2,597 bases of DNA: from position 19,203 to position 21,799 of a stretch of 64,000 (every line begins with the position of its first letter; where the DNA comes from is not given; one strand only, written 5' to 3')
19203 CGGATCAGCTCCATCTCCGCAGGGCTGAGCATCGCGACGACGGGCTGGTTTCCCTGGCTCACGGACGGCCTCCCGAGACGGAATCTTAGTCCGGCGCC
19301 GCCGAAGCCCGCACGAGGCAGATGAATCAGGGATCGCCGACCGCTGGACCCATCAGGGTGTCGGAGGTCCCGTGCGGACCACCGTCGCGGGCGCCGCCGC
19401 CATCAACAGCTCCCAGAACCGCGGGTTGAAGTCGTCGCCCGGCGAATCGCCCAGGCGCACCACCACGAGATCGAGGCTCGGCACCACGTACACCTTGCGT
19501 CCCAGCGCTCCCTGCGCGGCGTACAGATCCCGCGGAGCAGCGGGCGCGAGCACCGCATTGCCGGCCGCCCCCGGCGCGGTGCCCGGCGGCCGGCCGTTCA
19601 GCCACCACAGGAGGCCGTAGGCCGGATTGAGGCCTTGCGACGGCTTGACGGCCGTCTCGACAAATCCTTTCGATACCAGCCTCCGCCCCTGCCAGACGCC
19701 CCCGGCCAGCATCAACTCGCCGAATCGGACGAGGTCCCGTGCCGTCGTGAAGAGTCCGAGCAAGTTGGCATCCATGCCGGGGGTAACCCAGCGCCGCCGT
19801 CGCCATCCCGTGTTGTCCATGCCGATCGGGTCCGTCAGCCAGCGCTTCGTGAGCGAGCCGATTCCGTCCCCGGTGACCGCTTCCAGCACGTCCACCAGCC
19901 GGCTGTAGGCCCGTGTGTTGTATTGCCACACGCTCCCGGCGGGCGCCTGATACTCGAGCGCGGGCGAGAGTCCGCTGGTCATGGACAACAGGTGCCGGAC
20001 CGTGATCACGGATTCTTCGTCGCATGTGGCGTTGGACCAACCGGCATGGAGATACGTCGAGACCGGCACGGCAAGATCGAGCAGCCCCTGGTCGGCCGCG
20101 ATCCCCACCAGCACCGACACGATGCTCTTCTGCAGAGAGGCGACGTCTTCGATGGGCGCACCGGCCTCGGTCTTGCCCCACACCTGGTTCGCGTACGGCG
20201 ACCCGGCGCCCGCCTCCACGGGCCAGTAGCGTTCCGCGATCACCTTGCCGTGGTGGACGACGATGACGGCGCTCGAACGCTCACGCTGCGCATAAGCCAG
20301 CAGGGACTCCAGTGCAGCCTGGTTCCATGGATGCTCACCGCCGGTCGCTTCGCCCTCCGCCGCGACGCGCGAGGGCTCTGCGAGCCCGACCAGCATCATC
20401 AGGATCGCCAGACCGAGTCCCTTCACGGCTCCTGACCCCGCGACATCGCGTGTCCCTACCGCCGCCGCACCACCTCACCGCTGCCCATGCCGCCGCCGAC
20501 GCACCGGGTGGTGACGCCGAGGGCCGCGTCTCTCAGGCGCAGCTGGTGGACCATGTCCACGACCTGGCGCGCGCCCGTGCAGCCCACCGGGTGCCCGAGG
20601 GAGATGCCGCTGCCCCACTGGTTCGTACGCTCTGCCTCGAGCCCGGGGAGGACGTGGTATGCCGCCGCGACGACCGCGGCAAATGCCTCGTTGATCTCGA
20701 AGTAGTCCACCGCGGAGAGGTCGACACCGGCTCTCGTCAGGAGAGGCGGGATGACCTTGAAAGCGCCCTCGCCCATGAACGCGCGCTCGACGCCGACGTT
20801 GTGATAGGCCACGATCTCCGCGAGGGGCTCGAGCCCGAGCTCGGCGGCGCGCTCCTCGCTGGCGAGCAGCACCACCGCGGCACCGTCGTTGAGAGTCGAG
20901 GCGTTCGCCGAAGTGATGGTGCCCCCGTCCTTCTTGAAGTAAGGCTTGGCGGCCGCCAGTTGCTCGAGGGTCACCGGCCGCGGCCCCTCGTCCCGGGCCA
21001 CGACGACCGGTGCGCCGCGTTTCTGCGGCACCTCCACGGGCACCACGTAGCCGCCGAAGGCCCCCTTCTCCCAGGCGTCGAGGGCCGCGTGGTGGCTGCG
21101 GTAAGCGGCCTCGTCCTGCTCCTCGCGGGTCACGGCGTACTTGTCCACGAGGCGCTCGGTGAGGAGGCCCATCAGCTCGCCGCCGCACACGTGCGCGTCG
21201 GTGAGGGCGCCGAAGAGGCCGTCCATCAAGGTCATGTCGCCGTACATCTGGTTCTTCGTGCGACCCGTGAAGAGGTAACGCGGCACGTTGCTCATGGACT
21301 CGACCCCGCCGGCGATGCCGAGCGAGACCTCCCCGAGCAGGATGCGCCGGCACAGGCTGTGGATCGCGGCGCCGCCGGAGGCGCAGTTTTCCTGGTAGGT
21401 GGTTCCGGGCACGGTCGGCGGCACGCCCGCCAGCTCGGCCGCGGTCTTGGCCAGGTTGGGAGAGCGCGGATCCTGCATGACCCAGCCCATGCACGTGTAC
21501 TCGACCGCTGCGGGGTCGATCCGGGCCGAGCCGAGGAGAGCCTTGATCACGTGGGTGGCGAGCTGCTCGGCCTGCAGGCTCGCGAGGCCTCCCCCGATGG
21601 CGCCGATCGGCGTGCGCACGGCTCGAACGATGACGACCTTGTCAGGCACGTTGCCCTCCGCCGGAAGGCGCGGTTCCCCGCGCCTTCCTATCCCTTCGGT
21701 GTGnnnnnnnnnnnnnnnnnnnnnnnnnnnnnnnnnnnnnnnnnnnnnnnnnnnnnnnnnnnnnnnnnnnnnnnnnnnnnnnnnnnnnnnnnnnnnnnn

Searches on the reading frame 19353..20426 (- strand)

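Call 9: search_protein_families(library=pfam, proteins=[window:19353-20426:-])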
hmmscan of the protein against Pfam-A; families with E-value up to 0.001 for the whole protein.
window:19353-20426:- (357 aa): 1 family
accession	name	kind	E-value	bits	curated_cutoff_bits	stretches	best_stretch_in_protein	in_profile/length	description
PF00144.29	Beta-lactamase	-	9.8e-28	97.7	27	1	46-331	11-313/329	Beta-lactamase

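Call 42: search_protein_families(library=ncbifam, proteins=[window:19353-20426:-], max_evalue=0.00001)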
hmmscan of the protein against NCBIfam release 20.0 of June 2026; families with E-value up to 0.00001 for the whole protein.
window:19353-20426:- (357 aa): 1 family
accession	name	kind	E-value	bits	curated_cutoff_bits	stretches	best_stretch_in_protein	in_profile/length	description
NF045925.1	3-sucCA_synth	equivalog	1.4e-16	60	800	1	36-323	43-307/498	3-succinylated cholic acid synthase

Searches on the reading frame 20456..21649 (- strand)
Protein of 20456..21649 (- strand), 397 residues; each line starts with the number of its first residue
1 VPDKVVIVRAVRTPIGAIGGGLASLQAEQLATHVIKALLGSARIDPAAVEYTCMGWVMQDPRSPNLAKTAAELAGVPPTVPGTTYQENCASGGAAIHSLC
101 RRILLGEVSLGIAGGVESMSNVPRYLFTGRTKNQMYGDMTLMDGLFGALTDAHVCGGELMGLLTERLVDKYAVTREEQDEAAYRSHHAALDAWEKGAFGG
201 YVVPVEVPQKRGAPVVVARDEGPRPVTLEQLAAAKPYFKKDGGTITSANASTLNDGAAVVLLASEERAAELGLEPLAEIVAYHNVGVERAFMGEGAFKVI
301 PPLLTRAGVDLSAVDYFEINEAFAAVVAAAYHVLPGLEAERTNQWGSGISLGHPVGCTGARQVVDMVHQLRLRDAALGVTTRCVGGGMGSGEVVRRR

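Call 9: search_protein_families(library=pfam, proteins=[window:20456-21649:-])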
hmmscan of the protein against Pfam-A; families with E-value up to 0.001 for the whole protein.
window:20456-21649:- (397 aa): 3 families
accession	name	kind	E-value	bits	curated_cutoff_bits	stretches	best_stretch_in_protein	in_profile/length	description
PF00108.29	Thiolase_N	-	6.7e-70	235.9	26.4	1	5-266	1-260/260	Thiolase, N-terminal domain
PF02803.24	Thiolase_C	-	6.7e-33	113.4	27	1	274-395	2-122/123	Thiolase, C-terminal domain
PF00109.32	ketoacyl-synt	-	1.1e-05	25.6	20.8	1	86-122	171-207/252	Beta-ketoacyl synthase, N-terminal domain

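Call 42: search_protein_families(library=ncbifam, proteins=[window:20456-21649:-], max_evalue=0.00001)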
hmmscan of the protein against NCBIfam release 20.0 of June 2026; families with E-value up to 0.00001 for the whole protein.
window:20456-21649:- (397 aa): 38 families (the best 25 are shown)
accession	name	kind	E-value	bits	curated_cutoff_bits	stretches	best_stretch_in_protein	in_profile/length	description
TIGR01930.1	AcCoA-C-Actrans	subfamily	3.1e-111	372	240.55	1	7-394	1-384/385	acetyl-CoA C-acyltransferase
NF006552.0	PRK09051.1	subfamily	2.4e-95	320.1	565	1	3-394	4-392/395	beta-ketothiolase BktB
NF004853.0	PRK06205.1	subfamily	1.2e-92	311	551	1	4-396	3-402/404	acetyl-CoA C-acetyltransferase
NF006086.0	PRK08235.1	equivalog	1.7e-90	303.9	526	1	4-392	3-388/393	acetyl-CoA C-acetyltransferase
NF004206.0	PRK05656.1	subfamily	1.1e-88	297.9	688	1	4-392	3-388/392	acetyl-CoA C-acetyltransferase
NF042999.1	bketothiol_BktB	equivalog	6.9e-86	288.9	725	1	1-393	1-390/394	beta-ketothiolase BktB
TIGR02430.1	pcaF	equivalog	3.9e-80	269.9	597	1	4-394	2-397/400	3-oxoadipyl-CoA thiolase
NF006551.0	PRK09050.1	subfamily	5.4e-80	269.4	605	1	4-391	3-395/401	3-oxoadipyl-CoA thiolase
NF005404.0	PRK06954.1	subfamily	1.4e-74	251.6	687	1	3-389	7-389/397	acetyl-CoA C-acetyltransferase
NF006553.0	PRK09052.1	equivalog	1.4e-73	248.2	567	1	4-395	7-397/399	acetyl-CoA C-acyltransferase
NF006510.0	PRK08947.1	equivalog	1.7e-72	244.5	519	1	3-396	2-386/387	acetyl-CoA C-acyltransferase FadA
NF042967.1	AcCoAtase_PhaA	equivalog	1.3e-71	241.9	740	1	4-390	3-389/396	acetyl-CoA acetyltransferase PhaA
NF006001.0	PRK08131.1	equivalog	2.2e-70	237.6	622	1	7-395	6-398/401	3-oxoadipyl-CoA thiolase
NF005805.0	PRK07661.1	equivalog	3.4e-70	236.9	633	1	5-393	4-387/391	acetyl-CoA C-acetyltransferase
NF005889.0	PRK07850.1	equivalog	5.7e-70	236.3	515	1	4-396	3-386/387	steroid 3-ketoacyl-CoA thiolase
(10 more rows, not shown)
